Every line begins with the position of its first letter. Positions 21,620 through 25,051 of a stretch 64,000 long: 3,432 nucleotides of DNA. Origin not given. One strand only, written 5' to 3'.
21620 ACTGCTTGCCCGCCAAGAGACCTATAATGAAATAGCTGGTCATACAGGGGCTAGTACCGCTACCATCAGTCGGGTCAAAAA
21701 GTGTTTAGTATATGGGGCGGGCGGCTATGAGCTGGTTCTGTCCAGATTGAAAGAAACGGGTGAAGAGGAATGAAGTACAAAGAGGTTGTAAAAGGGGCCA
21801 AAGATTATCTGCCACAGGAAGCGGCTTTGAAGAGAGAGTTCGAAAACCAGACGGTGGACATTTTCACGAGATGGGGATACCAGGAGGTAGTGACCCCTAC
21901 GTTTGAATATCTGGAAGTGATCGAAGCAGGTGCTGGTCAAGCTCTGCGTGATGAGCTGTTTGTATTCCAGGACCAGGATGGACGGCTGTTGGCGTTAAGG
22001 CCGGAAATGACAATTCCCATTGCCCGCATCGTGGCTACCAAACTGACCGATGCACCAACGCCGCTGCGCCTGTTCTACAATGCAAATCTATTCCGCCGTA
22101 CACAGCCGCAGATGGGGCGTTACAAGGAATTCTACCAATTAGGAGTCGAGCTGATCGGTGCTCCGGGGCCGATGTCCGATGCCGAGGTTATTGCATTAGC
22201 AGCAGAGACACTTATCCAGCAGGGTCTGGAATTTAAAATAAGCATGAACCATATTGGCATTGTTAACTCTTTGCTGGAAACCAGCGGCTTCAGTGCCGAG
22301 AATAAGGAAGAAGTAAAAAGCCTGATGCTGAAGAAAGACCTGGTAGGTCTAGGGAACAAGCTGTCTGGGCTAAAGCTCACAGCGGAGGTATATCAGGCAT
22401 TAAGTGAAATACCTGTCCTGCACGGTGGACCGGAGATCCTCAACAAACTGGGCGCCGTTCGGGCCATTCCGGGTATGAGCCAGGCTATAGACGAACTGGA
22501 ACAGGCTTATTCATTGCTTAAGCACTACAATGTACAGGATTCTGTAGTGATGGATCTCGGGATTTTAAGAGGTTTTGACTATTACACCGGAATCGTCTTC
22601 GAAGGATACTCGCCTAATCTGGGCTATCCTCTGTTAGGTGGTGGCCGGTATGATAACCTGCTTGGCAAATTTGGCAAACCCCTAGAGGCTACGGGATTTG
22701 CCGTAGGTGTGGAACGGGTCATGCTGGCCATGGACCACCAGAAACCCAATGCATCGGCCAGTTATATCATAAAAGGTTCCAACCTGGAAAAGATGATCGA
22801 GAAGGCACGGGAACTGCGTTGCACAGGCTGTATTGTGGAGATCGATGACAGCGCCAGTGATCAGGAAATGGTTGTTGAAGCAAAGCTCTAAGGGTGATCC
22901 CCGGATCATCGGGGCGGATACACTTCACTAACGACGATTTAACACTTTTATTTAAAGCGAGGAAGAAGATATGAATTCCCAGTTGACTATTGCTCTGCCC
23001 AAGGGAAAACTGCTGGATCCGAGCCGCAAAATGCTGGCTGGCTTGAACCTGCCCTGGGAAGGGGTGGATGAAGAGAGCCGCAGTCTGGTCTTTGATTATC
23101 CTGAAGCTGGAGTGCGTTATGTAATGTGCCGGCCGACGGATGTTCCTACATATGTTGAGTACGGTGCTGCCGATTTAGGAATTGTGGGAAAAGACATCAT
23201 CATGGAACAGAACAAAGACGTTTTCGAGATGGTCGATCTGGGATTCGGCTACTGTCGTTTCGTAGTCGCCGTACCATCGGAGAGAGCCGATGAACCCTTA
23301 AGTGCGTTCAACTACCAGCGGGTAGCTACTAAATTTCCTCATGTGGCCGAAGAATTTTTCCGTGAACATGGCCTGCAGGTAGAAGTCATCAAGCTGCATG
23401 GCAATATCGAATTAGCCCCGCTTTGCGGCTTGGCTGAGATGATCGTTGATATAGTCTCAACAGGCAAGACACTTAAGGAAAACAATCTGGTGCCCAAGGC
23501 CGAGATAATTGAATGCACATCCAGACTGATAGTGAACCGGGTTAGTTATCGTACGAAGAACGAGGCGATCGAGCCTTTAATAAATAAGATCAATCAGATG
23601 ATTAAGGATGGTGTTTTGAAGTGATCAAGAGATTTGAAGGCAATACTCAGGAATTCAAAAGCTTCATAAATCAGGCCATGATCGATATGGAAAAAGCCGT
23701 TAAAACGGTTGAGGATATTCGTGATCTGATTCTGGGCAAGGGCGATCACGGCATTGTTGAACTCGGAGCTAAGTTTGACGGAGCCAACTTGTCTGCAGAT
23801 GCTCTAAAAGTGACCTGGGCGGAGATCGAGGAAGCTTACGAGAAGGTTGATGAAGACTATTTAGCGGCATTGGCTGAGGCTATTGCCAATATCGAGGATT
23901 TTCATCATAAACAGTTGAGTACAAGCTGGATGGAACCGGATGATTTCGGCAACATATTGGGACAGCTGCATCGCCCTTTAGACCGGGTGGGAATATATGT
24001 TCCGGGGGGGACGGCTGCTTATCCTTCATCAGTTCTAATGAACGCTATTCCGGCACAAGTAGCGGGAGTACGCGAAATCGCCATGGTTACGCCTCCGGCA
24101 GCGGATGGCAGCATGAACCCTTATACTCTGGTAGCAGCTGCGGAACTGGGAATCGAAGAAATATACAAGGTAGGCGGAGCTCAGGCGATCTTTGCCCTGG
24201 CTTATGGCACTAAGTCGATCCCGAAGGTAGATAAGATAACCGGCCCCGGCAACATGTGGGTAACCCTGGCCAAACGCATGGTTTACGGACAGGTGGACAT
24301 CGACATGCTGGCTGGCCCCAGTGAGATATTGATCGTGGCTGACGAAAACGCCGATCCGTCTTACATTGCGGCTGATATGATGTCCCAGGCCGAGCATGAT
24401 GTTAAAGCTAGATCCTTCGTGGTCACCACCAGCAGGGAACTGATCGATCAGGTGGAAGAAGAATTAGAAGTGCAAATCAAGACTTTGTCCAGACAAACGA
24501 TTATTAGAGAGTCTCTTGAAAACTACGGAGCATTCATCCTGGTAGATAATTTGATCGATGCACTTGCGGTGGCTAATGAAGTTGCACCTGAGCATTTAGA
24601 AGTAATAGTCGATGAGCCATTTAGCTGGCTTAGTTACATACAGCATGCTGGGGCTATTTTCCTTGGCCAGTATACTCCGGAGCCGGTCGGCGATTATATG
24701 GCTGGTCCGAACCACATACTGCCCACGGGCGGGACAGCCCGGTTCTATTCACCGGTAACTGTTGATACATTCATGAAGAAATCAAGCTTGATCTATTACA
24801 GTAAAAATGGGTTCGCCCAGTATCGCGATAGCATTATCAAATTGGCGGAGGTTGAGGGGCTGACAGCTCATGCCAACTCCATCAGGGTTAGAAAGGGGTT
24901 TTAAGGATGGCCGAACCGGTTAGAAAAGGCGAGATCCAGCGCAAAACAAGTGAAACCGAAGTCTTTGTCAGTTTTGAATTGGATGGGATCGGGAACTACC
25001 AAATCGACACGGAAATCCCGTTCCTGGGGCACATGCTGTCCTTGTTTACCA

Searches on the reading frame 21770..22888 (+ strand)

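Call 61: search_protein_families(library=pfam, proteins=[window:21770-22888:+], max_evalue=0.00001)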
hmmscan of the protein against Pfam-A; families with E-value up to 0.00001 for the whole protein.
window:21770-22888:+ (373 aa): 2 families
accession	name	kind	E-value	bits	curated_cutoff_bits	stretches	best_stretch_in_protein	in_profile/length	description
PF13393.11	tRNA-synt_His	-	3.8e-85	286.3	25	1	9-317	1-308/308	Histidyl-tRNA synthetase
PF00587.30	tRNA-synt_2b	-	2.4e-07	31.4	29.3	1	64-186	1-122/179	tRNA synthetase class II core domain (G, H, P, S and T)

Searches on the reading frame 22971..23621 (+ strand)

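Call 61: search_protein_families(library=pfam, proteins=[window:22971-23621:+], max_evalue=0.00001)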
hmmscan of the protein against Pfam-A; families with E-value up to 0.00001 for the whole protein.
window:22971-23621:+ (217 aa): 1 family
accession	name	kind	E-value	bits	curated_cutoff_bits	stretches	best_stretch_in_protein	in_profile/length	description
PF01634.23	HisG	-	5.3e-57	192.6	25.5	1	54-208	1-157/158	ATP phosphoribosyltransferase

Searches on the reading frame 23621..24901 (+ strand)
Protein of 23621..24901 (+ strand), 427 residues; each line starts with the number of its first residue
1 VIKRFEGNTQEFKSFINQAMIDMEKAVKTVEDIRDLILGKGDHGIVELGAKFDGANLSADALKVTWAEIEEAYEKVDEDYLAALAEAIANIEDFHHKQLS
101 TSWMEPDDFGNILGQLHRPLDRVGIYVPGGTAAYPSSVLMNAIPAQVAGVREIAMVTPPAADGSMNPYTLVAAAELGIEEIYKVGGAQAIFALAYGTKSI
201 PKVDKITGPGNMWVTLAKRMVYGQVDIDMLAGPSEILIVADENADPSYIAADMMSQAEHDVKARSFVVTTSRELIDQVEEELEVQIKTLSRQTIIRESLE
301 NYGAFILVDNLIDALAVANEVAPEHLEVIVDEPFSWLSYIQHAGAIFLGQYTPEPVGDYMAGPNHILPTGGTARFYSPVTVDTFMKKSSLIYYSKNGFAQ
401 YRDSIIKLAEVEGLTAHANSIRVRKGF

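Call 61: search_protein_families(library=pfam, proteins=[window:23621-24901:+], max_evalue=0.00001)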
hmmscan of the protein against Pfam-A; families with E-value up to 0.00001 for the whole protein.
window:23621-24901:+ (427 aa): 1 family
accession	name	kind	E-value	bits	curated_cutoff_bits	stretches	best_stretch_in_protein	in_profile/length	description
PF00815.25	Histidinol_dh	-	6.7e-174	579.1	27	1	20-424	5-410/411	Histidinol dehydrogenase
